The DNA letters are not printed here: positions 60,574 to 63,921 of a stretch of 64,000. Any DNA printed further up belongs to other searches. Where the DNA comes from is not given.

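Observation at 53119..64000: AT-richer accessory island packed with nuclease, NADase and RM-type genes starts at tRNA-Pro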

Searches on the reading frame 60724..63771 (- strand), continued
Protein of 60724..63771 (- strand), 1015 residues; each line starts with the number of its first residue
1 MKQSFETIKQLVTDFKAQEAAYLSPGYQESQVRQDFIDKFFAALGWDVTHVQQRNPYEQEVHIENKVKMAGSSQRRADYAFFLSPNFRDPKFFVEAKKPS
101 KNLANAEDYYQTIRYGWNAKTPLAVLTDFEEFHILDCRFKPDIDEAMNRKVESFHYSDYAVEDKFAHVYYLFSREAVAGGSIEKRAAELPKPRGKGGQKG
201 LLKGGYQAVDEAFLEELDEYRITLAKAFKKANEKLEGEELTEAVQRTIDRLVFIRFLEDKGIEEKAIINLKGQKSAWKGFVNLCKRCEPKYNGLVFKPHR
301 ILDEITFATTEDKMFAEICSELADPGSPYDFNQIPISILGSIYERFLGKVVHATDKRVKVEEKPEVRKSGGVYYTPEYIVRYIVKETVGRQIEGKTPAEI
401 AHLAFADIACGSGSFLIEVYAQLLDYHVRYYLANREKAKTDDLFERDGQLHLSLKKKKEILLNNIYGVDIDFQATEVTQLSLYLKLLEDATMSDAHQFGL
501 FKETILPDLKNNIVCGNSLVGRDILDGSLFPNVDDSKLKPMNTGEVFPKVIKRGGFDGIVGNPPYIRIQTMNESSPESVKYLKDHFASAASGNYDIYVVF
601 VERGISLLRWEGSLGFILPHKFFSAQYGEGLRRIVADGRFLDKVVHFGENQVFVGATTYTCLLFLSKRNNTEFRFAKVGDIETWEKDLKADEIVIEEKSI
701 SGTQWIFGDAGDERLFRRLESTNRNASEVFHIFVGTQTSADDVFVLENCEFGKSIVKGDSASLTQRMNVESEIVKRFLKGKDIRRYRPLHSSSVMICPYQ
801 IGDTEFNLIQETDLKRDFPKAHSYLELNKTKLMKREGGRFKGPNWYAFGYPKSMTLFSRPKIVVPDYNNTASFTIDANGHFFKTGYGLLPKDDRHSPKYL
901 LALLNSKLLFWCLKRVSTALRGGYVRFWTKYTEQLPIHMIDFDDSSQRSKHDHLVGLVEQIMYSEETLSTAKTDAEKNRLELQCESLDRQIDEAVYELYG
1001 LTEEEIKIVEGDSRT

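Call 82: search_solved_structures(query=window:60724-63771:-, max_evalue=0.001)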
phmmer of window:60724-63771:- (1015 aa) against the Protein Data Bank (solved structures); distinct sequences matched with E-value up to 0.001: 8.
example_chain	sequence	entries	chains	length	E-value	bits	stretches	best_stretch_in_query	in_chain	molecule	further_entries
7lni_A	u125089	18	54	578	2e-24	88.9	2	553-909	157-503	Site-specific DNA-methyltransferase (adenine-specific)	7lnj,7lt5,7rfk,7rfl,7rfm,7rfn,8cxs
8cxz_A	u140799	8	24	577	2.1e-24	88.8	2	553-909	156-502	Site-specific DNA-methyltransferase (adenine-specific)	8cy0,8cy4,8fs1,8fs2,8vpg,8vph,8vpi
7qw5_A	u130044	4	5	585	4.2e-18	68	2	705-963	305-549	Modification methylase BseCI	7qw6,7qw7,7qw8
8c45_A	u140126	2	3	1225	4.5e-07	31.4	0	555-651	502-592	site-specific DNA-methyltransferase (adenine-specific)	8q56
1aqj_A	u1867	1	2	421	0.00046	21.5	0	555-635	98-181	ADENINE-N6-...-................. TAQI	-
1aqi_A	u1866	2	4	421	0.00046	21.5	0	555-635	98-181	ADENINE-N6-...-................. TAQI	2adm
2ibs_A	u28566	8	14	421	0.00046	21.5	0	555-635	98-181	Modification methylase TaqI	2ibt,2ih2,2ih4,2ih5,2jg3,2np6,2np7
1g38_A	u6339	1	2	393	0.0005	21.4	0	555-635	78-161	MODIFICATION METHYLASE TAQI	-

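Call 104: search_protein_families(library=phrogs, proteins=[L001:9103-9879:+, L001:2852-3871:+, L001:1636-2640:+, L104:1080-2291:+], max_evalue=0.01)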
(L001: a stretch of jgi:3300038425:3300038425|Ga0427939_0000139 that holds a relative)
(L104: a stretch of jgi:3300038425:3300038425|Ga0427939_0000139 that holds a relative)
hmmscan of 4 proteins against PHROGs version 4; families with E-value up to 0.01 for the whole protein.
L001:9103-9879:+ (258 aa): 0 families

L001:2852-3871:+ (339 aa): 0 families

L001:1636-2640:+ (334 aa): 0 families

L104:1080-2291:+ (403 aa): 0 families
